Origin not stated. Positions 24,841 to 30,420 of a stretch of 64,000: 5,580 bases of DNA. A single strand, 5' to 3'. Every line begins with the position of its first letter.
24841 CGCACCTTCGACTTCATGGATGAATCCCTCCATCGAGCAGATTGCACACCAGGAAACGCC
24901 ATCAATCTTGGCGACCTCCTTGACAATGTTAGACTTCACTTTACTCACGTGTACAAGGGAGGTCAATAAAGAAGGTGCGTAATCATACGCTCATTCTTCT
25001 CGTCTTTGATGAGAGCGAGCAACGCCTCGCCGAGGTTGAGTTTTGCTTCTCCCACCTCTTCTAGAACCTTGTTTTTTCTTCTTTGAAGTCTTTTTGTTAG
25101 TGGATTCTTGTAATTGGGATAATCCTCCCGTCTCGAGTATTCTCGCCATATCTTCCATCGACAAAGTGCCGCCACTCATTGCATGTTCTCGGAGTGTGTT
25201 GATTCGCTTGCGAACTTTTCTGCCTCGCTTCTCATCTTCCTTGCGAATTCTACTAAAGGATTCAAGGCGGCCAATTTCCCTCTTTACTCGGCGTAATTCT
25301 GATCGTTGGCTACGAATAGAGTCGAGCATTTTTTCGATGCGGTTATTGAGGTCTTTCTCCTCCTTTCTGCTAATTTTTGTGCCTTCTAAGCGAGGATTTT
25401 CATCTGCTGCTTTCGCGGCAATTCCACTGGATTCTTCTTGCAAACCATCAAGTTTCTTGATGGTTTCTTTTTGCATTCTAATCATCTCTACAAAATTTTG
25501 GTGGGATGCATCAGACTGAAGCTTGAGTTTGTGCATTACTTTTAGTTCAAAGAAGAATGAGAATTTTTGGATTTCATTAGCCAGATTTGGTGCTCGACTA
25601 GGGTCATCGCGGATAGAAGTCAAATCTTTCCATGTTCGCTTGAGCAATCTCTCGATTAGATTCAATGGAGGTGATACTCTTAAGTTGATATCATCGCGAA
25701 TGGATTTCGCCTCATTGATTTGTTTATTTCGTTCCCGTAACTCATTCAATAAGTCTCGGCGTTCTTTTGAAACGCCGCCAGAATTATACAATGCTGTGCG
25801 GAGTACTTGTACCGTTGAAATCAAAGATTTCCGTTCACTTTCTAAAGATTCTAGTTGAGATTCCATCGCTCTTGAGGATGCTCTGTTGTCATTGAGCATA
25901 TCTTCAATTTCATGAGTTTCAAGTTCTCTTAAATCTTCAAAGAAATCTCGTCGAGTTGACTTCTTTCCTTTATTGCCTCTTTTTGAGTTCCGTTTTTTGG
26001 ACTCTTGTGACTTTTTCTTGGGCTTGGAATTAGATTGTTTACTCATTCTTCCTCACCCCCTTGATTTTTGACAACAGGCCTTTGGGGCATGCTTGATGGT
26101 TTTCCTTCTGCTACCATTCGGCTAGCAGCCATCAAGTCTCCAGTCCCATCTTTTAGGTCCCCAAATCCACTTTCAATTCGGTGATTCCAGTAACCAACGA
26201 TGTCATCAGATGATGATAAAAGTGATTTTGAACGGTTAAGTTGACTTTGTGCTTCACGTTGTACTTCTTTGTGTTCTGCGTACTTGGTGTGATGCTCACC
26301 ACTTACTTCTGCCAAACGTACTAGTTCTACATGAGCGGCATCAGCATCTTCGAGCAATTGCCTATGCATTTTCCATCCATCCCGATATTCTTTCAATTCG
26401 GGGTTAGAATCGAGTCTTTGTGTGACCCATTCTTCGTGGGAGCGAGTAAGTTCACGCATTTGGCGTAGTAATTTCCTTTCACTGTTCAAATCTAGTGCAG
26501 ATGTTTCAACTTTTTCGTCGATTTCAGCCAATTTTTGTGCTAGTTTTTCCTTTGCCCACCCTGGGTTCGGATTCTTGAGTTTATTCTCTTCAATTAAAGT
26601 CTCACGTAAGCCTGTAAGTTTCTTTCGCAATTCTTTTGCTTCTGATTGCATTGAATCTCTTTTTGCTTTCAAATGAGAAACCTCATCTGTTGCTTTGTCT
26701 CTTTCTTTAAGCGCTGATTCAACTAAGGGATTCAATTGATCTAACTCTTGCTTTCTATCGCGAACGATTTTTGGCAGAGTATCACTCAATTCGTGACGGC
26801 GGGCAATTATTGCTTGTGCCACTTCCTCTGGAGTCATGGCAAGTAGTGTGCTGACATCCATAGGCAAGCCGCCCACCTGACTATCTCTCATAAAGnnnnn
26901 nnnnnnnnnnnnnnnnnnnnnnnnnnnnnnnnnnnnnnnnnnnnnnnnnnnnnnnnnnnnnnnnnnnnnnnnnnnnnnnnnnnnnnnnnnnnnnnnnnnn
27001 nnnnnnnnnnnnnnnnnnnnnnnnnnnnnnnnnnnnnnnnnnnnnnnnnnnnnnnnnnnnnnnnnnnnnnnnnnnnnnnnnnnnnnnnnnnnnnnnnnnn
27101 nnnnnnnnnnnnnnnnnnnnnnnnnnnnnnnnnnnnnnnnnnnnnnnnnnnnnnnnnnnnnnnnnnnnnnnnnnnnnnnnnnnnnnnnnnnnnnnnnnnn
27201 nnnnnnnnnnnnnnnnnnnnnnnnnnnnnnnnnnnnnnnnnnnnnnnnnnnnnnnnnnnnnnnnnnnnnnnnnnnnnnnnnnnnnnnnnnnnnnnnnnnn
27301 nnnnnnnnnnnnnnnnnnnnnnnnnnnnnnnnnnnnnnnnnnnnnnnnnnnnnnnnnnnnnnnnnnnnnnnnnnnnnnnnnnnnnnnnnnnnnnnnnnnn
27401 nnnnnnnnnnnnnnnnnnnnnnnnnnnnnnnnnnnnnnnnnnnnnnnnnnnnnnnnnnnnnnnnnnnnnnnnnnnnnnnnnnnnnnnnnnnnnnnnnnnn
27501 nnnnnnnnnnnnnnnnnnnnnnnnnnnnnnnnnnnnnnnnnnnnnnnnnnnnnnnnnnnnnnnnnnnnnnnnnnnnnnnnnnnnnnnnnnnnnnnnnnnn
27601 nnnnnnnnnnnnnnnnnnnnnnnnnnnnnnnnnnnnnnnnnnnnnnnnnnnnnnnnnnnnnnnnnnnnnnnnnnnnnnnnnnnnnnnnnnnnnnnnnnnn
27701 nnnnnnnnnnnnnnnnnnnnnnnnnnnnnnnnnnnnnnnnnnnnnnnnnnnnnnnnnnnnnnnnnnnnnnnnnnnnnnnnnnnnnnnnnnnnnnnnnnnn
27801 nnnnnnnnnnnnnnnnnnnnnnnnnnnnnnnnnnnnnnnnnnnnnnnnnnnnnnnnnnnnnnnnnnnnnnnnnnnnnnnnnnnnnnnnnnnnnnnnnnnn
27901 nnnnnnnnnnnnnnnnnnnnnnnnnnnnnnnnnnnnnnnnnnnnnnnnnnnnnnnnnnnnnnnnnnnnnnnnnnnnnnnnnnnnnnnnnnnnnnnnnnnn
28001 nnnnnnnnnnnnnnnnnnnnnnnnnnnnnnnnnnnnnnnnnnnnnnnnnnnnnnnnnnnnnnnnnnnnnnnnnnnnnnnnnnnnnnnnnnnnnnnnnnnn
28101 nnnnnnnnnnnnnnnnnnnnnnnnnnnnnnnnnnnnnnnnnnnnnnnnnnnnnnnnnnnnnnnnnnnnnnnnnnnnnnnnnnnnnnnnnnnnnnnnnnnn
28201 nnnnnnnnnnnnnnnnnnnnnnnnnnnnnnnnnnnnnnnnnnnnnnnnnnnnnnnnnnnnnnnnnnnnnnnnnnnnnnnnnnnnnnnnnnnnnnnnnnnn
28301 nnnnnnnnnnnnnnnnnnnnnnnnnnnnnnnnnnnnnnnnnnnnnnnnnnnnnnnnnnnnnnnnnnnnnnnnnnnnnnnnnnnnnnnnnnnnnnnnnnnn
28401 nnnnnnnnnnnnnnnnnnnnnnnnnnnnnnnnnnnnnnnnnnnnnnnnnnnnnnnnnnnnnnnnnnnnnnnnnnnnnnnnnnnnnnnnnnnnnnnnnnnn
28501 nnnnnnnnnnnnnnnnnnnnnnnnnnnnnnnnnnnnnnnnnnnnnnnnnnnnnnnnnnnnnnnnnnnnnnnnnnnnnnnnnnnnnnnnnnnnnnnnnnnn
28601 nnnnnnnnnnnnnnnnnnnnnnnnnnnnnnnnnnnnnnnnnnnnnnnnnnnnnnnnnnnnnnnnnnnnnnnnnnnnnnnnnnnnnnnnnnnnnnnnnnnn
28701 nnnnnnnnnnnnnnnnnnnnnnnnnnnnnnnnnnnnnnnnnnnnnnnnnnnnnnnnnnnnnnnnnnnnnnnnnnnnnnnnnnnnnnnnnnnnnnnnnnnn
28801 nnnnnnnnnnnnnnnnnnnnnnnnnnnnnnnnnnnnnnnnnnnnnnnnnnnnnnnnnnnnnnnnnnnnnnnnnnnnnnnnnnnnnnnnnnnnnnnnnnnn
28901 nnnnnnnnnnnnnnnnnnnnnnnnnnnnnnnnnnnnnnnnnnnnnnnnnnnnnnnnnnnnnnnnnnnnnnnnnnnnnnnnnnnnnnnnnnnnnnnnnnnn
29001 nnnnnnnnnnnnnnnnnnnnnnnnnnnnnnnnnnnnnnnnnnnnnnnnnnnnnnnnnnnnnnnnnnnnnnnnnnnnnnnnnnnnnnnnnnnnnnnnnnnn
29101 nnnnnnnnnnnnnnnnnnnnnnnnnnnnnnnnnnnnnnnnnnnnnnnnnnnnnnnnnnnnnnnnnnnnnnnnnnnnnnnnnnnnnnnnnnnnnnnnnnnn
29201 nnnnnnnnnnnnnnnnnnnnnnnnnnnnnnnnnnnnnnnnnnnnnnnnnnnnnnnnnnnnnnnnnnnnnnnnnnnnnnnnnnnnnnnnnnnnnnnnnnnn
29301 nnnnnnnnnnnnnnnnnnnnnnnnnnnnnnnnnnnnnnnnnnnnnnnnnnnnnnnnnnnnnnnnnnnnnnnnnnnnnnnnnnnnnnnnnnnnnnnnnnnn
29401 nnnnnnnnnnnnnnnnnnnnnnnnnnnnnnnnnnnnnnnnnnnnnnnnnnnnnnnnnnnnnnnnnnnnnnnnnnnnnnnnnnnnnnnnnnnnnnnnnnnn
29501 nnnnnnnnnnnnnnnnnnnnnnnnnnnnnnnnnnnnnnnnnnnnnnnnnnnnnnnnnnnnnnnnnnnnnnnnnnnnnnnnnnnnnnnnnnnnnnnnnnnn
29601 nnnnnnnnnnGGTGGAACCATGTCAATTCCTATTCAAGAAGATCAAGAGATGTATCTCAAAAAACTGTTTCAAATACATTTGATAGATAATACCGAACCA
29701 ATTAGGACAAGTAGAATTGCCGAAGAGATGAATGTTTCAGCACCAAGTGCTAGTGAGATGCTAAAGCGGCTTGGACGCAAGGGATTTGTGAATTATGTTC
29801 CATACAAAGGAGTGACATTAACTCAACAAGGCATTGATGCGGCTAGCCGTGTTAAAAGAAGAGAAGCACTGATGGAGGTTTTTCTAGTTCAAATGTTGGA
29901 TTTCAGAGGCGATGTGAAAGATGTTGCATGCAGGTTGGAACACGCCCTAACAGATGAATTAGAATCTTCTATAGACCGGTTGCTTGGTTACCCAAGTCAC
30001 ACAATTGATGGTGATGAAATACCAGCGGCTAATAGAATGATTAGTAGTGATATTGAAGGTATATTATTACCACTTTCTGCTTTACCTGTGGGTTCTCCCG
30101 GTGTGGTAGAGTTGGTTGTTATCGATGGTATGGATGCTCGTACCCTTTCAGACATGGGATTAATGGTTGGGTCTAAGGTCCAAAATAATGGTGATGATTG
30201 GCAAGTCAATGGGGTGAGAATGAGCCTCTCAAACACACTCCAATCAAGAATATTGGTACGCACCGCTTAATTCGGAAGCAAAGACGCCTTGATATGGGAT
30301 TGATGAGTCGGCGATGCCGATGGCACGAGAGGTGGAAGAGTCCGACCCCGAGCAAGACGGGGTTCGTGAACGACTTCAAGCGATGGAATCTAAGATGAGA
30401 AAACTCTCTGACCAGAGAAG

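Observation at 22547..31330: Cluster of four COG1340-like coiled-coil paralogues with heptad-phased His: candidate filament or metal-binding scaffold system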

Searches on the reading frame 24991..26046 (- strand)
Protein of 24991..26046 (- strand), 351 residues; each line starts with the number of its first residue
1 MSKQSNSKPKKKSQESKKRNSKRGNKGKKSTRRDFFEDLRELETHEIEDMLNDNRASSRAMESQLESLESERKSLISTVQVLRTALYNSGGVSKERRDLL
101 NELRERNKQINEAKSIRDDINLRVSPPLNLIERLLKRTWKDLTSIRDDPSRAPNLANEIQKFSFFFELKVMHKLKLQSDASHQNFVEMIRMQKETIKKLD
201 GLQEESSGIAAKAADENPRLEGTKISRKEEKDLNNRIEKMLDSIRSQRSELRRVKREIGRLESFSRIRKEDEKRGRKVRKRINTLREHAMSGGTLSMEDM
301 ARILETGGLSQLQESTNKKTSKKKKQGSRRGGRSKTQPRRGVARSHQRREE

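Call 3: search_protein_families(library=pfam, proteins=[window:24991-26046:-], max_evalue=0.1)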
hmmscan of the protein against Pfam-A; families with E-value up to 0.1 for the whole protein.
window:24991-26046:- (351 aa): 0 families

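Call 4: search_protein_families(library=ncbifam, proteins=[window:24991-26046:-], max_evalue=0.1)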
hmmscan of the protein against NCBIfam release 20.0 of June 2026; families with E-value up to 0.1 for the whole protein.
window:24991-26046:- (351 aa): 2 families
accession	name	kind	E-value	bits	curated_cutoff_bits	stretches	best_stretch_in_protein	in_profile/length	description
NF002572.0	PRK02224.1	equivalog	0.0029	16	1087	1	26-284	183-433/888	DNA double-strand break repair ATPase Rad50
NF045487.1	ASRP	equivalog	0.023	13.3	300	1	187-290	369-470/593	archaea-specific SMC-related protein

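Call 55: find_homologous_proteins(query=window:24991-26046:-, max_evalue=0.001)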
Query window:24991-26046:- (351 aa): 29 proteins with E <= 0.001 among 4117 candidates.
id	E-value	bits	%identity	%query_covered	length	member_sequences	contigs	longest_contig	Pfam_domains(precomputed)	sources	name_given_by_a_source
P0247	3.4e-209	711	100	100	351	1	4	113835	-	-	-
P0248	3.0e-197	672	94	100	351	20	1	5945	-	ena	-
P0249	3.1e-195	666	93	100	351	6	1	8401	-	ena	-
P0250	9.8e-195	664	93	100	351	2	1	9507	-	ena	-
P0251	3.2e-188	643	89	100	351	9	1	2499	-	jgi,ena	-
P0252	2.8e-185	633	88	100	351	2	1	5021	-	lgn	-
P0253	1.9e-180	617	85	100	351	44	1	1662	-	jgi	jgi:hypothetical protein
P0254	1.4e-153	529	79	91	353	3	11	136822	-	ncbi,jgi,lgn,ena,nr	ncbi:MAG: hypothetical protein HOE69_06365 [Euryarchaeota archaeon]|jgi:uncharacterized coiled-coil 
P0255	2.2e-134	466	69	100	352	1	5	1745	-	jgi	-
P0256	4.9e-127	442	66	99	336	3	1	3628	-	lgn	-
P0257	8.5e-127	441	69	91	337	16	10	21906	-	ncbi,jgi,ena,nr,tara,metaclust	ncbi:MAG TPA: hypothetical protein HA340_01570 [Candidatus Thalassarchaeaceae archaeon]|jgi:chromoso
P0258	4.6e-126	438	68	91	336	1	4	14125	-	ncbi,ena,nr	ncbi:MAG: hypothetical protein CMA77_05625 [Euryarchaeota archaeon]|nr:hypothetical protein [Euryarc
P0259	1.5e-125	437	66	97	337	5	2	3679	-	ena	-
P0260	4.4e-125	435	66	97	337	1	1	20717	-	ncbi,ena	-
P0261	5.3e-122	425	68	91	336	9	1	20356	-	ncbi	-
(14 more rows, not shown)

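Call 65: predict_structure(alignment_id=A4)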
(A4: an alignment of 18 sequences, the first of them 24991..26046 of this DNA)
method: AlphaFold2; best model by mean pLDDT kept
length: 351 residues; sequences in the alignment: 18
mean_pLDDT: 75.3   pTM: 0.45
mean pLDDT of the five models: 75.3, 74.4, 73.6, 72.9, 71.7
residues with pLDDT >= 90: 129; 70-90: 112; 50-70: 40; < 50: 70
segments of 3 or more residues with pLDDT < 50: 1-33, 314-336, 338-351
pLDDT, mean of each block of 10 residues (from residue 1): 40 40 43 61 79 93 95 93 79 78 93 93 90 92 77 80 92 94 94 91 76 76 82 94 95 92 84 65 68 71 71 44 37 44 44 41
secondary structure, 60 per line:
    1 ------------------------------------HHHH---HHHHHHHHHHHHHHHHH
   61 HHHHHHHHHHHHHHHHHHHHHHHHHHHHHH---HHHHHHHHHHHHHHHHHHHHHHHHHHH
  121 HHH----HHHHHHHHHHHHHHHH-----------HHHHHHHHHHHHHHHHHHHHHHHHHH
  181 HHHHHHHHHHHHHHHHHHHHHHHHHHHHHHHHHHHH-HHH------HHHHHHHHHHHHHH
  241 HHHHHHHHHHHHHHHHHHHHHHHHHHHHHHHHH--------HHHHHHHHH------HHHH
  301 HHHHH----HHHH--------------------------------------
elements in order: H37-40 H44-90 H94-123 H128-143 H155-216 H227-273 H282-290 H297-305 H310-313

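Call 67: search_protein_families(library=padloc, proteins=[window:24991-26046:-], max_evalue=0.01)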
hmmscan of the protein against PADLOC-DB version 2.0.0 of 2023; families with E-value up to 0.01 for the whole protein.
window:24991-26046:- (351 aa): 0 families

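Call 68: fold_search(model_id=the predicted structure, library=pdb)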
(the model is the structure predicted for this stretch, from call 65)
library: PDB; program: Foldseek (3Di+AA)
matches with E <= 10: 825; with E <= 0.001: 0
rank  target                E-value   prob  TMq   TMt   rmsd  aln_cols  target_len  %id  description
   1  5xg2                  1.1e-02  1.00  0.27  0.37  13.3       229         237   18  Crystal structure of a coiled-coil segment (residues 345-468 and 694-814) of Pyrococcus yayanosii Smc (released 2017-06-07)
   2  9e5c_6d               1.6e-02  0.66  0.15  0.03  19.2       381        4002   14  Cryo-EM structure of 96 nm repeat of microtubule doublet from T. brucei flagellum (released 2025-03-12)
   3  5nnv_D                2.0e-02  1.00  0.28  0.38  12.7       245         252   13  Structure of a Bacillus subtilis Smc coiled coil middle fragment (released 2017-06-21)
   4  6ixf_B                2.8e-02  1.00  0.25  0.38  22.7       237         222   14  Crystal structure of SeMet apo SH3BP5 (P41) (released 2019-03-20)
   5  9a6c_A                3.0e-02  0.85  0.19  0.13  38.7       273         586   11  Integrative model of YYDD-YYDB by crosslinking MS and deep learning (released 2024-09-18)
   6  4mu6                  3.1e-02  0.75  0.18  0.20  14.9       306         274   11  Crystal Structure of the N-terminal domain of Effector Protein LegC3 from Legionella pneumophila (released 2013-12-11)
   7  6djl_E                4.6e-02  1.00  0.25  0.38  24.0       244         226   14  Crystal structure of the Rab11 GEF SH3BP5 bound to nucleotide free Rab11A (released 2018-09-26)
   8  6djl_B                5.3e-02  1.00  0.25  0.39  24.0       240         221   13  Crystal structure of the Rab11 GEF SH3BP5 bound to nucleotide free Rab11A (released 2018-09-26)
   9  5nnv_A                5.3e-02  0.96  0.24  0.33  12.2       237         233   14  Structure of a Bacillus subtilis Smc coiled coil middle fragment (released 2017-06-21)
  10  6ixe                  5.6e-02  0.99  0.24  0.38  23.3       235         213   12  Crystal structure of SeMet apo SH3BP5 (I41) (released 2019-03-20)
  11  8wjo_B                5.6e-02  0.38  0.15  0.18  20.6       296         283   13  Cryo-EM structure of 8-subunit Smc5/6 arm region (released 2024-06-26)
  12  6ewy                  5.8e-02  1.00  0.29  0.45   8.9       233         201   13  RipA Peptidoglycan hydrolase (Rv1477, Mycobacterium tuberculosis) N-terminal domain (released 2018-05-02)
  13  5nnv_B                6.1e-02  0.99  0.30  0.42  11.1       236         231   15  Structure of a Bacillus subtilis Smc coiled coil middle fragment (released 2017-06-21)
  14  6ixv_C                6.8e-02  0.98  0.24  0.36  26.0       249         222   14  Crystal structure of SH3BP5-Rab11a (released 2019-03-20)
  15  8tzl_E                7.1e-02  0.75  0.17  0.17  17.5       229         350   14  Cryo-EM structure of Vibrio cholerae FtsE/FtsX/EnvC complex, full-length (released 2023-12-20)
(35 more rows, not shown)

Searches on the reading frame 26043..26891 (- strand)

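Call 3: search_protein_families(library=pfam, proteins=[window:26043-26891:-], max_evalue=0.1)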
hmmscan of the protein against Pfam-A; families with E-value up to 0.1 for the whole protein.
window:26043-26891:- (282 aa): 5 families
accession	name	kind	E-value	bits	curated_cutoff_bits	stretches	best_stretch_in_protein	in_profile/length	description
PF25450.1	Rab11-FIP3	-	0.0033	18.1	31.9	1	36-104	42-110/125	Rab11-FIP3-like domain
PF01544.23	CorA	-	0.0064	16.3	27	1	49-151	119-224/292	CorA-like Mg2+ transporter protein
PF12325.13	TMF_TATA_bd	-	0.039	14.5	29.1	1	37-92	15-70/115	TATA element modulatory factor 1 TATA binding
PF19466.4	DUF6003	-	0.062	13.5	35.4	0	147-203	77-134/140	Family of unknown function (DUF6003)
PF23268.1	RIN1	-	0.1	13.4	27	0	77-130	34-81/95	RIN1-like domain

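Call 4: search_protein_families(library=ncbifam, proteins=[window:26043-26891:-], max_evalue=0.1)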
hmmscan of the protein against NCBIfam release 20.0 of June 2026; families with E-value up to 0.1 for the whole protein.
window:26043-26891:- (282 aa): 5 families
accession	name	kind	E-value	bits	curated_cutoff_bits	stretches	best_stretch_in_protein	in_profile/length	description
NF045487.1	ASRP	equivalog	0.00012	20.8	300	1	23-184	99-265/593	archaea-specific SMC-related protein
NF003034.1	PRK03918.1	equivalog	0.00014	20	700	1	28-218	212-403/878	DNA double-strand break repair ATPase Rad50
TIGR02168.1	SMC_prok_B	equivalog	0.00094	17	567.35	1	41-224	714-897/1181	chromosome segregation protein SMC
NF006691.0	PRK09239.1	equivalog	0.014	15.5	120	1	40-124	9-89/108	chorismate mutase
TIGR01795.1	CM_mono_cladeE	equivalog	0.016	15.8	107.55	1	47-104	9-65/94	chorismate mutase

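Call 67: search_protein_families(library=padloc, proteins=[window:26043-26891:-], max_evalue=0.01)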
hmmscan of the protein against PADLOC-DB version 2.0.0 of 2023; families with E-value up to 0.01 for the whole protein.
window:26043-26891:- (282 aa): 2 families
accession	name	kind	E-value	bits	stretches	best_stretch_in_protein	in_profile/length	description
PDLC02741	PbeC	-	0.00064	16.3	1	35-162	383-509/644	PbeC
PDLC00581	JetC3|JetC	-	0.0017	14.2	1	40-218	861-1042/1473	DUF3584 domain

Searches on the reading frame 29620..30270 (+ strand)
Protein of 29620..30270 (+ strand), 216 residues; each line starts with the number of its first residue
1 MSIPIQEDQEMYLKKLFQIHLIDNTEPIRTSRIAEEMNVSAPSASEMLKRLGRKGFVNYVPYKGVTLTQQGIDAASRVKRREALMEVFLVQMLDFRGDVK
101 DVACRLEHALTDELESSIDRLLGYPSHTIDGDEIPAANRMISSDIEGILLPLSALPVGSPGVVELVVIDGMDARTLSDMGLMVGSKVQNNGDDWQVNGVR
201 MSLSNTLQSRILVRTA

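Call 3: search_protein_families(library=pfam, proteins=[window:29620-30270:+], max_evalue=0.1)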
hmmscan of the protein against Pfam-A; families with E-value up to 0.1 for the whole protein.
window:29620-30270:+ (216 aa): 19 families
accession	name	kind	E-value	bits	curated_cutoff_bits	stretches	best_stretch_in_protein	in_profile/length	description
PF02742.21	Fe_dep_repr_C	-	6.6e-18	64.9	27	1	68-135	1-69/70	Iron dependent repressor, metal binding and dimerisation domain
PF01325.25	Fe_dep_repress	-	8.6e-17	61.5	26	1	7-65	4-60/60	Iron dependent repressor, N-terminal DNA binding domain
PF01047.28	MarR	-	2.5e-07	30.9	24.6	1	20-58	10-48/59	MarR family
PF01978.25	TrmB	-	8e-05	22.8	25.6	1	24-60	19-55/68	Sugar-specific transcriptional regulator TrmB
PF04023.20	FeoA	-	0.00043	20.7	23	1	151-214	2-73/74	FeoA domain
PF02082.26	Rrf2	-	0.00094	19.8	30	1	13-60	9-56/132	Iron-dependent Transcriptional regulator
PF12802.13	MarR_2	-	0.0028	18.2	27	1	20-57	12-50/61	MarR family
PF01726.22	LexA_DNA_bind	-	0.0034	17.6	23.7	1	32-63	30-62/65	LexA DNA binding domain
PF09339.16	HTH_IclR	-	0.012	15.8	22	1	23-60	14-51/52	IclR helix-turn-helix domain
PF13412.12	HTH_24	-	0.025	14.6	21.9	1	28-57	18-47/48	Winged helix-turn-helix DNA-binding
PF00392.27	GntR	-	0.026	14.6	27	1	29-65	26-62/64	Bacterial regulatory proteins, gntR family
PF14947.12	HTH_45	-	0.041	14.3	25.5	0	29-84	21-75/77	Winged helix-turn-helix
PF04703.18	FaeA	-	0.054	14.3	20.7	1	20-62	8-50/62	FaeA-like protein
PF21984.2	DnaD_N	-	0.055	14.1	27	1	5-58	14-66/101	DnaD N-terminal domain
PF08461.16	HTH_12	-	0.058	13.8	21.4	0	23-73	9-64/66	Ribonuclease R winged-helix domain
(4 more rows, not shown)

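Call 4: search_protein_families(library=ncbifam, proteins=[window:29620-30270:+], max_evalue=0.1)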
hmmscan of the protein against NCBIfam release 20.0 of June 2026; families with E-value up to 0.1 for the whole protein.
window:29620-30270:+ (216 aa): 11 families
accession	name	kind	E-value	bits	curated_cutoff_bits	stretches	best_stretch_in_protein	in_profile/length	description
NF047407.1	TransRegMntRTherm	equivalog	2.9e-31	108.9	350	1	4-205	5-208/227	manganese-dependent transcriptional regulator MntR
NF053665.1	TransRegDtxRActin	equivalog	3.4e-19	69.2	290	1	8-140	7-138/233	iron-dependent transcriptional repressor DtxR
NF008273.0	PRK11050.1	equivalog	1.9e-14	53.6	153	1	20-92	47-119/156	manganese-binding transcriptional regulator MntR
NF003025.0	PRK03902.1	equivalog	7.4e-13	48.7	138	1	9-124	6-119/142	transcriptional regulator MntR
NF010762.0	PRK14165.1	equivalog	0.0062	15.9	279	1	11-74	6-72/224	winged helix-turn-helix domain-containing protein/riboflavin kinase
NF040939.2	trans_reg_lrs14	equivalog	0.0074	16.3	90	1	20-58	29-67/103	Lrs14 family HTH-type transcriptional regulator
TIGR00738.1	rrf2_super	superfamily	0.021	14.7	73.3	1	10-60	8-58/132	Rrf2 family transcriptional regulator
NF053610.1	Sso10a_fam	subfamily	0.022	14.8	60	1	28-72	18-61/64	Sso10a family chromatin protein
TIGR00498.1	lexA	equivalog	0.054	13.1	110.95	1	20-67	18-66/203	transcriptional repressor LexA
NF033788.1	HTH_metalloreg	subfamily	0.063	13.1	55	0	21-58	19-56/77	metalloregulator ArsR/SmtB family transcription factor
NF050133.1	TransRegFabT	equivalog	0.067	13.5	200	0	10-58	26-74/138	fatty acid biosynthesis transcriptional regulator FabT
